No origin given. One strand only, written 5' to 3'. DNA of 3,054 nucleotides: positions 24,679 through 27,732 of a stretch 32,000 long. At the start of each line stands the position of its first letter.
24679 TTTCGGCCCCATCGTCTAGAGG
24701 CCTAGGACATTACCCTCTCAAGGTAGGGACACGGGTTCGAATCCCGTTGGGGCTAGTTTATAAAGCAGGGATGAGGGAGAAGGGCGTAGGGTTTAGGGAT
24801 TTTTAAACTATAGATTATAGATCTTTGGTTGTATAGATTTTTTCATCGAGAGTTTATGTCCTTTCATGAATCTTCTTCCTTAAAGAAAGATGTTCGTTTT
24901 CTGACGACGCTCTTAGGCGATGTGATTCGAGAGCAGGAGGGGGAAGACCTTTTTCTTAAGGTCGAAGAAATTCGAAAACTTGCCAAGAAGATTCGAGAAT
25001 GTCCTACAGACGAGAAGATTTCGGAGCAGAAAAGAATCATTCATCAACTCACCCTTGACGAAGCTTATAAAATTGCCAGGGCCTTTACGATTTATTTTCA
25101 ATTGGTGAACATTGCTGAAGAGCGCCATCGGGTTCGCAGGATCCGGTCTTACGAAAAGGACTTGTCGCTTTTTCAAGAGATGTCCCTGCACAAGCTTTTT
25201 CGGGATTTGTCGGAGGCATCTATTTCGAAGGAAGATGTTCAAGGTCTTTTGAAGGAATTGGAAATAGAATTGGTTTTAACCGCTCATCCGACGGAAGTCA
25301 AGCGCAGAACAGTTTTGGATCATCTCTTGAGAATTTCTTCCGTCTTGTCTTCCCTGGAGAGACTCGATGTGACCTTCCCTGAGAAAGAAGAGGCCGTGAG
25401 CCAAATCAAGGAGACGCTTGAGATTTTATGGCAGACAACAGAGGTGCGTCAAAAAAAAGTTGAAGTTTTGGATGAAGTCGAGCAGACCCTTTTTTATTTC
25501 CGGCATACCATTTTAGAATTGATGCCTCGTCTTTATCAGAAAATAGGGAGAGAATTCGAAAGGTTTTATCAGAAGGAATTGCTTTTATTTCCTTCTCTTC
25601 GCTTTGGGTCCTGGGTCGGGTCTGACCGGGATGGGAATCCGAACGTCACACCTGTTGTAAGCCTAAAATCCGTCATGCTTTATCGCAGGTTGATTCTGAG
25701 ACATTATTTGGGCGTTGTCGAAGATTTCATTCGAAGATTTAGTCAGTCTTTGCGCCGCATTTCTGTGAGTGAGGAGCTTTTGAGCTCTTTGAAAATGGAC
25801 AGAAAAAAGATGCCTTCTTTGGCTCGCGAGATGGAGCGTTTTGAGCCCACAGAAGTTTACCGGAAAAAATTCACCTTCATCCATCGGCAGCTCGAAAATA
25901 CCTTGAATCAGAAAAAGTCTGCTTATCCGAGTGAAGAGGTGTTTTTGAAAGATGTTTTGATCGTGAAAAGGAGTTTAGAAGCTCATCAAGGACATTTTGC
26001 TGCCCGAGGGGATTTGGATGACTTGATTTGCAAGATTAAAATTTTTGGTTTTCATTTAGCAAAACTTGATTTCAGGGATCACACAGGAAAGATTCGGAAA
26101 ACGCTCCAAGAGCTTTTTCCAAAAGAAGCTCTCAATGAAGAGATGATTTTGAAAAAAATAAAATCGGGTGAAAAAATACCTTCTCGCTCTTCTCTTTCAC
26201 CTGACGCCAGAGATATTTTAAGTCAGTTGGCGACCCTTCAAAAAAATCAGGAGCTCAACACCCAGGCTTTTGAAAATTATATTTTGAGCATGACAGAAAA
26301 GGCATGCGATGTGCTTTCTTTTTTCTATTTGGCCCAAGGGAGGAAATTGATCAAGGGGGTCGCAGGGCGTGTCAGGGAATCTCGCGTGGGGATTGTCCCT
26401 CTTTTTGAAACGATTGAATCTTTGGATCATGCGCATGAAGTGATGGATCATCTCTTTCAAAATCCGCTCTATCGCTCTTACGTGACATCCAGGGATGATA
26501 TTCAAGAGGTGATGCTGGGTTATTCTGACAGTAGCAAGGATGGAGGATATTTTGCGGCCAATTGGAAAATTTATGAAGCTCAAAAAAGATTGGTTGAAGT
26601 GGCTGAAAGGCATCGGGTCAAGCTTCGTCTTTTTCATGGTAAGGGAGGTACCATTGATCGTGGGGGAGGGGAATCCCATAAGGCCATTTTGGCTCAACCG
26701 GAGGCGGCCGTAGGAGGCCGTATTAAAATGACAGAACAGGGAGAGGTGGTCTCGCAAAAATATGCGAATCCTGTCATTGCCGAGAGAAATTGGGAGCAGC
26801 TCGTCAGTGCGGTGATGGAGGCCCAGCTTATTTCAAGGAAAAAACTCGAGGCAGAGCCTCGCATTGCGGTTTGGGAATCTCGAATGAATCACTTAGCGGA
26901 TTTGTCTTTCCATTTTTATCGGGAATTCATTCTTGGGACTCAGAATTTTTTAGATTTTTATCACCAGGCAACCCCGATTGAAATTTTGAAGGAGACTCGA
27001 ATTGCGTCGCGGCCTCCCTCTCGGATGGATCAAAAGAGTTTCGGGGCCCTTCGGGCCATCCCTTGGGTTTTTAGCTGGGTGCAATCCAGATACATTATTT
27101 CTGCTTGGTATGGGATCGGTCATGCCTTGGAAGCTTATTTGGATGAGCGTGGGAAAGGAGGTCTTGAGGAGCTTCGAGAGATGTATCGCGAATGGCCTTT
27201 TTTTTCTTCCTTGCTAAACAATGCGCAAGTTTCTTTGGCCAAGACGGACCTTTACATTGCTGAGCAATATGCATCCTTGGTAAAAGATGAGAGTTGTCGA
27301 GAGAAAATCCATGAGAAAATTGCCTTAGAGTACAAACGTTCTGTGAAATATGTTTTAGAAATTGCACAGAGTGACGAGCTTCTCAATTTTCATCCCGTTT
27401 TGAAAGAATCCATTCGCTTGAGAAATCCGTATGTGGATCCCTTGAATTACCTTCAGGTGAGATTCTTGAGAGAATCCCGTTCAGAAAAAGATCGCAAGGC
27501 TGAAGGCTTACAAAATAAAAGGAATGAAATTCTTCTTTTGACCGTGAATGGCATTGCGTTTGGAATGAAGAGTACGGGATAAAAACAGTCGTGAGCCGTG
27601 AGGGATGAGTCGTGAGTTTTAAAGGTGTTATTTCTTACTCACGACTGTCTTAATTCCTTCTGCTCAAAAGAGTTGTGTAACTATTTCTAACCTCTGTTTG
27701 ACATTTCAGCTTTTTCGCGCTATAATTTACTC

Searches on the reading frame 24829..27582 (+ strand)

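Call 44: search_protein_families(library=pfam, proteins=[window:24829-27582:+], max_evalue=0.01)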
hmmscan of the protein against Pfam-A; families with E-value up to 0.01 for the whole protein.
window:24829-27582:+ (917 aa): 2 families
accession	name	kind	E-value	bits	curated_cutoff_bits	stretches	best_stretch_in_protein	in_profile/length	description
PF00311.23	PEPcase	-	4.7e-279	928.7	22.4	1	18-917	1-919/919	Phosphoenolpyruvate carboxylase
PF14010.12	PEPcase_2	-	3.8e-05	22.9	25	1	507-612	161-258/493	Phosphoenolpyruvate carboxylase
